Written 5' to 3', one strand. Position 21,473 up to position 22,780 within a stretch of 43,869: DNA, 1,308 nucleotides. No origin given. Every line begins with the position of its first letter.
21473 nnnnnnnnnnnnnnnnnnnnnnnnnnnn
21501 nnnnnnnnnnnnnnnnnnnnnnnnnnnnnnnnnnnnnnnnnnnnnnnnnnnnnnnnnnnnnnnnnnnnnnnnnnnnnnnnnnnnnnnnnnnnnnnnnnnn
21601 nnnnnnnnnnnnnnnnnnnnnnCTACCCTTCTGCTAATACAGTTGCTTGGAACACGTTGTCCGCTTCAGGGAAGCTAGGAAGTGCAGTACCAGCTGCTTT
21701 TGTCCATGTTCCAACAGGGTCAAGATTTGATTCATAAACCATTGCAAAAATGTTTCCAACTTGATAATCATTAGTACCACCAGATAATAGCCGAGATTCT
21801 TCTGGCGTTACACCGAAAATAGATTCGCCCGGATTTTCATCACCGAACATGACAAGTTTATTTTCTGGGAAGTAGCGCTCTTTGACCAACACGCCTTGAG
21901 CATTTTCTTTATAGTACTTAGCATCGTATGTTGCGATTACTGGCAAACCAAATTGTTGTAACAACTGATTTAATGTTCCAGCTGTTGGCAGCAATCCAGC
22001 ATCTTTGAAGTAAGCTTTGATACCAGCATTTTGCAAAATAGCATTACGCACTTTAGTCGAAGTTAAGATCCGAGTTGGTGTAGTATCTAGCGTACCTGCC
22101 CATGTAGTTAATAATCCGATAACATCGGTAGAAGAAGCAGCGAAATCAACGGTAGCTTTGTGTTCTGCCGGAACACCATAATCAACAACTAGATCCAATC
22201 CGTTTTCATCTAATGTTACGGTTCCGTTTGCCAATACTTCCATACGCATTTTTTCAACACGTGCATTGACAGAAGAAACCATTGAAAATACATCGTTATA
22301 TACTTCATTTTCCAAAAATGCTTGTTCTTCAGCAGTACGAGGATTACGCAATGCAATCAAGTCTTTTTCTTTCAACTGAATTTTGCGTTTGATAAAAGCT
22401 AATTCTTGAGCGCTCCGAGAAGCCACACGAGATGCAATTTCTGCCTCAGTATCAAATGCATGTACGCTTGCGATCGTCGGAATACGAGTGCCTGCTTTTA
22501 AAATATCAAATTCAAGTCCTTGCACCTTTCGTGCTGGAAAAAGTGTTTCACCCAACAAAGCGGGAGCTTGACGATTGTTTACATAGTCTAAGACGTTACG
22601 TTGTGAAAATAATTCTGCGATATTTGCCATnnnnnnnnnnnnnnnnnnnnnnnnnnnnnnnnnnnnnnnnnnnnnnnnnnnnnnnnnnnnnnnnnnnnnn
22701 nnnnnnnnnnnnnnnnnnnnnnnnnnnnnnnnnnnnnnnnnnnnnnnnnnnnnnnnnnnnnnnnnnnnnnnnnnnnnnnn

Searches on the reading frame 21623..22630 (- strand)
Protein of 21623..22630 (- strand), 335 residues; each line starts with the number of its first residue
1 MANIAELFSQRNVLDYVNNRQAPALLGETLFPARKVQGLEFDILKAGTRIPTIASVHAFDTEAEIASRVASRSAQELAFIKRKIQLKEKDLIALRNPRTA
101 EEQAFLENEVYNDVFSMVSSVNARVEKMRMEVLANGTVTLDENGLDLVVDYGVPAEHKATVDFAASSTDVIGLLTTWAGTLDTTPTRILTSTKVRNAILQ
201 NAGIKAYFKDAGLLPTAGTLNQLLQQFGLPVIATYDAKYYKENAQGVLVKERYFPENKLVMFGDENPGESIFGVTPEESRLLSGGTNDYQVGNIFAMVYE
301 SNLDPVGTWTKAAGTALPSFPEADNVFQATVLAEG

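Call 81: search_protein_families(library=phrogs, proteins=[window:21623-22630:-], max_evalue=1e-8)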
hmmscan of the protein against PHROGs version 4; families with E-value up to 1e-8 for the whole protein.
window:21623-22630:- (335 aa): 2 families
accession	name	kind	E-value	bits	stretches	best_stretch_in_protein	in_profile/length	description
phrog_29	-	head and packaging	3.1e-78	264.9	1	1-333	22-360/439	major head protein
phrog_26029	-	unknown function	8.8e-27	94.4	1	1-103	1-104/105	-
